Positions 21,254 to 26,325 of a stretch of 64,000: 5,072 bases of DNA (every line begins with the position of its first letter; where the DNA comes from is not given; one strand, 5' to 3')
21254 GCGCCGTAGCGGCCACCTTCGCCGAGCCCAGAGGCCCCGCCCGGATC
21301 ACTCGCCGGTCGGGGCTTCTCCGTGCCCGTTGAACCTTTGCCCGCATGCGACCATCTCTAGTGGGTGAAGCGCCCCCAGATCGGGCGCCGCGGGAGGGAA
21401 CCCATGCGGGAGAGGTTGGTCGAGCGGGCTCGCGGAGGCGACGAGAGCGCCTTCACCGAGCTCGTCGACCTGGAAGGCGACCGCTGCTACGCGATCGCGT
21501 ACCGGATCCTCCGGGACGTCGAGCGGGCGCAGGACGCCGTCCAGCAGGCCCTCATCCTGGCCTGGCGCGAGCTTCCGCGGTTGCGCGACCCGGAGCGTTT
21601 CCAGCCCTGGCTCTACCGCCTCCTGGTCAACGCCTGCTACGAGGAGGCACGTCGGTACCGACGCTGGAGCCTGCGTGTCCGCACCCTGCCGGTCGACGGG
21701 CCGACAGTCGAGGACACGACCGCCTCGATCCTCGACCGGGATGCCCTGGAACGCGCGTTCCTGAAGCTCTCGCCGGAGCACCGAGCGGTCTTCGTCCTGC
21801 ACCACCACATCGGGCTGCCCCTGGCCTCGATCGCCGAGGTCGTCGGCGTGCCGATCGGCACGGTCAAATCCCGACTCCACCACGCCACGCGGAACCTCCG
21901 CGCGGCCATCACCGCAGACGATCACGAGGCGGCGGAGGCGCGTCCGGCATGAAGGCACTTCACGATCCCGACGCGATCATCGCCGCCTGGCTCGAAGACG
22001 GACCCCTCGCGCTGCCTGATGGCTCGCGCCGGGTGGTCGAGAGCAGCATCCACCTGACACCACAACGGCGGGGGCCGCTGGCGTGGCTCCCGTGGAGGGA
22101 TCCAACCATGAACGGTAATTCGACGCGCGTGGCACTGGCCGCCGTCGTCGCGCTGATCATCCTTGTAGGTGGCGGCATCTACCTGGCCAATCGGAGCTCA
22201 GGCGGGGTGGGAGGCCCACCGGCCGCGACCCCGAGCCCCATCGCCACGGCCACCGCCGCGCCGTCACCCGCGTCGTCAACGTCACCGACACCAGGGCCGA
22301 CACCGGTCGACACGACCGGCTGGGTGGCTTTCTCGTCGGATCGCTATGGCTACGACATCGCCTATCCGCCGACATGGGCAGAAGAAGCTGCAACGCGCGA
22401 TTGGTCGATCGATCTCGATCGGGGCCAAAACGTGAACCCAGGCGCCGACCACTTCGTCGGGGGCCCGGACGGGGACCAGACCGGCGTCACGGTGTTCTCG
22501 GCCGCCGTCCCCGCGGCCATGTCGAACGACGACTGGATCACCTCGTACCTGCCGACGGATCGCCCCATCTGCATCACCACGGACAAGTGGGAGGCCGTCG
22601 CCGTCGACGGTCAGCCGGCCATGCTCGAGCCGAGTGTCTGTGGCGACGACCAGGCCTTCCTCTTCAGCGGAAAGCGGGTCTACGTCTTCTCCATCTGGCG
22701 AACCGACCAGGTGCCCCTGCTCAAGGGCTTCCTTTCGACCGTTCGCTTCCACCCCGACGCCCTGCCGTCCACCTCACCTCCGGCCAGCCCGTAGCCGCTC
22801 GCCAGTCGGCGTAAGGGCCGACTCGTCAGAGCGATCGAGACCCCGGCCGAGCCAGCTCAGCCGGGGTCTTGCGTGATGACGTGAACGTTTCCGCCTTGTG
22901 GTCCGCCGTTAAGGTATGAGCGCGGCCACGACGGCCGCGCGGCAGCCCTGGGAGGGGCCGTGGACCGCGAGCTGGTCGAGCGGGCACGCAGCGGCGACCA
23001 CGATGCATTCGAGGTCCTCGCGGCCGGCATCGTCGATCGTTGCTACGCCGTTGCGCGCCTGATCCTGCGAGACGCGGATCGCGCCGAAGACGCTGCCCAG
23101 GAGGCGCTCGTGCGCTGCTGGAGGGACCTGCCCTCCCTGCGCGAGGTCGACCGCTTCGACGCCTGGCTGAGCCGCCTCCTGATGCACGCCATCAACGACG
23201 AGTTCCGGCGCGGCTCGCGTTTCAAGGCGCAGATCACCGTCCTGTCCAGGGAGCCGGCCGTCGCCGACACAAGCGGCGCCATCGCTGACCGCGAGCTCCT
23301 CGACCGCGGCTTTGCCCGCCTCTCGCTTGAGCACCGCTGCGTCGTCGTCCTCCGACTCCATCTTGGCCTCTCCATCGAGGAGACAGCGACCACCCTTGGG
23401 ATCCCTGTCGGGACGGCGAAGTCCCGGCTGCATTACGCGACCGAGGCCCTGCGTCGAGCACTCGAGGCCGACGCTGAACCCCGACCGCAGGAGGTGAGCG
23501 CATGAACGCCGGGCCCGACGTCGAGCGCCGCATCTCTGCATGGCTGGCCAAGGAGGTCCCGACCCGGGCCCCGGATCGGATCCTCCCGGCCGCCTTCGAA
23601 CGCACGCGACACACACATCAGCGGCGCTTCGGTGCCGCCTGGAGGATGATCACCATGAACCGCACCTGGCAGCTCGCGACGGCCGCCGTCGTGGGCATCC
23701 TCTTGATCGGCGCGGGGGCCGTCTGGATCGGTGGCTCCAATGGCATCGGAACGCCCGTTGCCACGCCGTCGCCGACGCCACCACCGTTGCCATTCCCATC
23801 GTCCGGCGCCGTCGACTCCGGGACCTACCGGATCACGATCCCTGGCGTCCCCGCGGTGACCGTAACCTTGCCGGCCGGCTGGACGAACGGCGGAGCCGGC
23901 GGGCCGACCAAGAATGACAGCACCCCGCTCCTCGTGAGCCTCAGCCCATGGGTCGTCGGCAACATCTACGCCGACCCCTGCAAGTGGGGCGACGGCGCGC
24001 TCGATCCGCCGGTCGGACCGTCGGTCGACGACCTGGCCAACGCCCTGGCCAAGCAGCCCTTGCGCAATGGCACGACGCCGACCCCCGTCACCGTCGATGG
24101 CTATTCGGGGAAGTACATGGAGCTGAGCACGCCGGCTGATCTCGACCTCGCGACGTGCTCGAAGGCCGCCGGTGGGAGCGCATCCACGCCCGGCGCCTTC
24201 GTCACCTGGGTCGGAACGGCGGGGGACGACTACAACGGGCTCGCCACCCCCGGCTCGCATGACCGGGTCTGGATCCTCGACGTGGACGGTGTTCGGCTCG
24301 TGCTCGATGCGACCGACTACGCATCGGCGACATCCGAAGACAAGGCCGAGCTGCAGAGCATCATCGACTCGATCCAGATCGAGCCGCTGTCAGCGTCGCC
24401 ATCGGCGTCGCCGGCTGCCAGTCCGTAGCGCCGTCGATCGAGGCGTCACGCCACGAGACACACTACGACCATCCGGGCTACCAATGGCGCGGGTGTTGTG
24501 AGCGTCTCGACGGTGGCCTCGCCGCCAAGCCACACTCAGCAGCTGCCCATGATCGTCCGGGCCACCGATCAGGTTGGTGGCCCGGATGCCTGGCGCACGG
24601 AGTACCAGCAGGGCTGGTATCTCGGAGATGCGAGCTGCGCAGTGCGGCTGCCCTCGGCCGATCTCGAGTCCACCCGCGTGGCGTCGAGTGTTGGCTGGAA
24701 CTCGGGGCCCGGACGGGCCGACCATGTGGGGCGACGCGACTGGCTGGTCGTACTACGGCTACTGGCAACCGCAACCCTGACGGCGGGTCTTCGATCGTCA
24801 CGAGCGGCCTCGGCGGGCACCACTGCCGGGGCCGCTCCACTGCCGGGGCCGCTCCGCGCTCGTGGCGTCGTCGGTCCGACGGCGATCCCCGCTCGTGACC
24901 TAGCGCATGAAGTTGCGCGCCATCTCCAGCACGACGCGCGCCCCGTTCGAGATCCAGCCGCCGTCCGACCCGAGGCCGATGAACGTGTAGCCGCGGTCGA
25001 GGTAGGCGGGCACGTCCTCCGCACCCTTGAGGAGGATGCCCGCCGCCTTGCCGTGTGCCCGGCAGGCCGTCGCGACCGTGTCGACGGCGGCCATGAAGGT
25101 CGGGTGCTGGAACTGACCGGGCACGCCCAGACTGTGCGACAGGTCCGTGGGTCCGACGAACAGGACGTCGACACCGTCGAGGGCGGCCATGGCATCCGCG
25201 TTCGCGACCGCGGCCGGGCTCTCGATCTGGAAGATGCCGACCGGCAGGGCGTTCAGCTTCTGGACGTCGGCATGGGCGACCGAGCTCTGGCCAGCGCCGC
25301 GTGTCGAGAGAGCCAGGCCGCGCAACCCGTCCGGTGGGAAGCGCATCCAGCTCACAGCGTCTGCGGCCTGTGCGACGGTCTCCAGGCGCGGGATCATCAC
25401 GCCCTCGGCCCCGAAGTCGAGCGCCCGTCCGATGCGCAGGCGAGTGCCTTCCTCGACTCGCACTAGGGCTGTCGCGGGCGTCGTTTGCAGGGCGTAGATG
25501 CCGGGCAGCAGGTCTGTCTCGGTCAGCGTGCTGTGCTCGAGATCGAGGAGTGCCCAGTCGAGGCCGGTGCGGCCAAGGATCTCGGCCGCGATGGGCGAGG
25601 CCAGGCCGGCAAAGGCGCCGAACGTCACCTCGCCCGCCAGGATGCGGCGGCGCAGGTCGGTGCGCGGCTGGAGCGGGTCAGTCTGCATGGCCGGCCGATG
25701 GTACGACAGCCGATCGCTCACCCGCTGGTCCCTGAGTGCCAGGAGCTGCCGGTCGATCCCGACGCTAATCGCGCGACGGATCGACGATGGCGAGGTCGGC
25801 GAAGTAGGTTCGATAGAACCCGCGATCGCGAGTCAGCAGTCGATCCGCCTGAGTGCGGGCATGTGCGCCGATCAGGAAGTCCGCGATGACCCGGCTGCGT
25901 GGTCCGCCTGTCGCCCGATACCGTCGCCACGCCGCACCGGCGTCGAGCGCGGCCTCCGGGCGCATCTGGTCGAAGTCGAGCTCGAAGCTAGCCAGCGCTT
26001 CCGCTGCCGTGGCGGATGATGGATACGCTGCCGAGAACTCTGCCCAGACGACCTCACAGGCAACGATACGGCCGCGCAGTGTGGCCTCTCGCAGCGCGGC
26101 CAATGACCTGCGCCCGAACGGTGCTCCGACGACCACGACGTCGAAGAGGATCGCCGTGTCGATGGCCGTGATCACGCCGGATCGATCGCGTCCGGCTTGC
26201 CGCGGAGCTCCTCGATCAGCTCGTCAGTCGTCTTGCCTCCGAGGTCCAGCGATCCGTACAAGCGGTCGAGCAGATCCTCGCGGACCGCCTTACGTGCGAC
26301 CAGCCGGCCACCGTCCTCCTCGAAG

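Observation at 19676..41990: Seven ECF sigma / single-pass membrane partner operons in 22 kb; six share a short partner domain I cannot place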

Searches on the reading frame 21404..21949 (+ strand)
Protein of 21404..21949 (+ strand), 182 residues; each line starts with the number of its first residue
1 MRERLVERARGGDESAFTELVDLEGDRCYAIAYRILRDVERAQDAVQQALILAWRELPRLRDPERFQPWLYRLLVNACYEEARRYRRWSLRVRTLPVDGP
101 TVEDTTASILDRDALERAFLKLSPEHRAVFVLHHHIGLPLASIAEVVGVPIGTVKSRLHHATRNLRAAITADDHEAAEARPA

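Call 7: search_protein_families(library=pfam, max_evalue=0.01, proteins=[window:21404-21949:+])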
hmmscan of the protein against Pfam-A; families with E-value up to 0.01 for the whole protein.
window:21404-21949:+ (182 aa): 6 families
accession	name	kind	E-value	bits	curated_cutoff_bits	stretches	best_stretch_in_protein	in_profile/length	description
PF04542.20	Sigma70_r2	-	3.3e-12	46.4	24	1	22-87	3-70/71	Sigma-70 region 2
PF08281.18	Sigma70_r4_2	-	4.3e-11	42.7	25.7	1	113-163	2-52/54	Sigma-70, region 4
PF04545.22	Sigma70_r4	-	7.7e-10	38.6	24.1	1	120-167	3-50/50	Sigma-70, region 4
PF13384.12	HTH_23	-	0.0035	17.6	24.6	0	125-160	5-39/50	Homeodomain-like domain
PF07638.17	Sigma70_ECF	-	0.0084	16.5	21.1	0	8-166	10-180/185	ECF sigma factor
PF20432.4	Xre-like-HTH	-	0.0088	16.8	25.8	0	127-161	13-46/63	Antitoxin Xre-like helix-turn-helix domain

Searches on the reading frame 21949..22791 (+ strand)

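Call 8: search_protein_families(library=pfam, max_evalue=1, proteins=[window:21949-22791:+])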
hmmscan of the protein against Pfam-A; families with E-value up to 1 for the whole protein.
window:21949-22791:+ (281 aa): 0 families

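Call 10: search_protein_families(library=ncbifam, max_evalue=1, proteins=[window:21949-22791:+])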
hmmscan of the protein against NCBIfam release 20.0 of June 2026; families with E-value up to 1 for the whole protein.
window:21949-22791:+ (281 aa): 1 family
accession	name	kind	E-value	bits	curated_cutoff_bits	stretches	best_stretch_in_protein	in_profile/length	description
TIGR03931.1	T7SS_Rv3446c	hypoth_equivalog_domain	0.016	15.6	47.6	1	63-159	4-91/194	type VII secretion-associated protein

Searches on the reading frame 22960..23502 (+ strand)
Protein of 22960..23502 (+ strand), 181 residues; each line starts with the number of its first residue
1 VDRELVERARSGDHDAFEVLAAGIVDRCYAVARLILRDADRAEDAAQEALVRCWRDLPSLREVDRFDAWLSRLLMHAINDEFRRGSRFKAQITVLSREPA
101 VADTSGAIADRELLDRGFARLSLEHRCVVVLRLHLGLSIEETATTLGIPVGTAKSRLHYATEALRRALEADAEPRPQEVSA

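Call 7: search_protein_families(library=pfam, max_evalue=0.01, proteins=[window:22960-23502:+])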
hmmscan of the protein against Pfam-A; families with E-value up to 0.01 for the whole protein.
window:22960-23502:+ (181 aa): 4 families
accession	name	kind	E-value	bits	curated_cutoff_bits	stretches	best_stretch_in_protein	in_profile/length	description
PF04542.20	Sigma70_r2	-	1.9e-11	44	24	1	27-87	8-70/71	Sigma-70 region 2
PF04545.22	Sigma70_r4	-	6.6e-08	32.4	24.1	1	119-165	3-49/50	Sigma-70, region 4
PF08281.18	Sigma70_r4_2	-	7.3e-08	32.4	25.7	1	112-160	2-50/54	Sigma-70, region 4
PF07638.17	Sigma70_ECF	-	3.8e-07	30.6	21.1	1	4-168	6-183/185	ECF sigma factor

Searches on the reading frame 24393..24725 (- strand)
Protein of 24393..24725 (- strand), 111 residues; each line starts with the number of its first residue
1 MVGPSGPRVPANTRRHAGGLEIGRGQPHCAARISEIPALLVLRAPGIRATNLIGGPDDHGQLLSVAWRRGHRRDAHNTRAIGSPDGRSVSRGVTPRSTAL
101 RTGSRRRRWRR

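Call 74: search_protein_families(library=pfam, max_evalue=0.001, proteins=[window:24393-24725:-])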
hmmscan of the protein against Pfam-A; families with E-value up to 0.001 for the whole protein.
window:24393-24725:- (111 aa): 0 families

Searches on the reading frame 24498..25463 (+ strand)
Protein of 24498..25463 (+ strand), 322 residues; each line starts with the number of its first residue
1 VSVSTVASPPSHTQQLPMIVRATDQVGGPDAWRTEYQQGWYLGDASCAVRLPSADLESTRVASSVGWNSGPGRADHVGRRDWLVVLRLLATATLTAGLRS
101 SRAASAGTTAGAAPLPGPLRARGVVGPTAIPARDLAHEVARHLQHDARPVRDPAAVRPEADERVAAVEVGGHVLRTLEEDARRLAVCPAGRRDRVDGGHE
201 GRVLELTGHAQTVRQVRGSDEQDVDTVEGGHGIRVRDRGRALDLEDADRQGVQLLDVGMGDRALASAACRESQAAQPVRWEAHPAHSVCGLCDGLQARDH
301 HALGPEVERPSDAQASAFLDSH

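Call 71: search_protein_families(library=pfam, max_evalue=0.0001, proteins=[window:24498-25463:+])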
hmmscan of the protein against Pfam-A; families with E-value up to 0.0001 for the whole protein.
window:24498-25463:+ (322 aa): 0 families

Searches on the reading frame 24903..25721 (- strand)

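Call 74: search_protein_families(library=pfam, max_evalue=0.001, proteins=[window:24903-25721:-])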
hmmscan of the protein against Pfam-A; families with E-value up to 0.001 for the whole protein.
window:24903-25721:- (273 aa): 1 family
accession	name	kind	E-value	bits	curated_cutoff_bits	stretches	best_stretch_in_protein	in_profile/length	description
PF03328.21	HpcH_HpaI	-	8.5e-37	127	25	1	35-257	3-218/221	HpcH/HpaI aldolase/citrate lyase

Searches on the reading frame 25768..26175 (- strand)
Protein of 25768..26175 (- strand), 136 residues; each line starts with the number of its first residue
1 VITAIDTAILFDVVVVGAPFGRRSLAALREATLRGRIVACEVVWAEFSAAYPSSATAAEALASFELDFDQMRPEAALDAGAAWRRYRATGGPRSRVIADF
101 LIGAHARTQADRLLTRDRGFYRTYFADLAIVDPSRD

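Call 74: search_protein_families(library=pfam, max_evalue=0.001, proteins=[window:25768-26175:-])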
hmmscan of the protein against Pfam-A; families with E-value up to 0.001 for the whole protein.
window:25768-26175:- (136 aa): 1 family
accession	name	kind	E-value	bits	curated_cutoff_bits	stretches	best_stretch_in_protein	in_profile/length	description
PF01850.27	PIN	-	1.4e-10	42.3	23.6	1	5-125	3-119/120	PIN domain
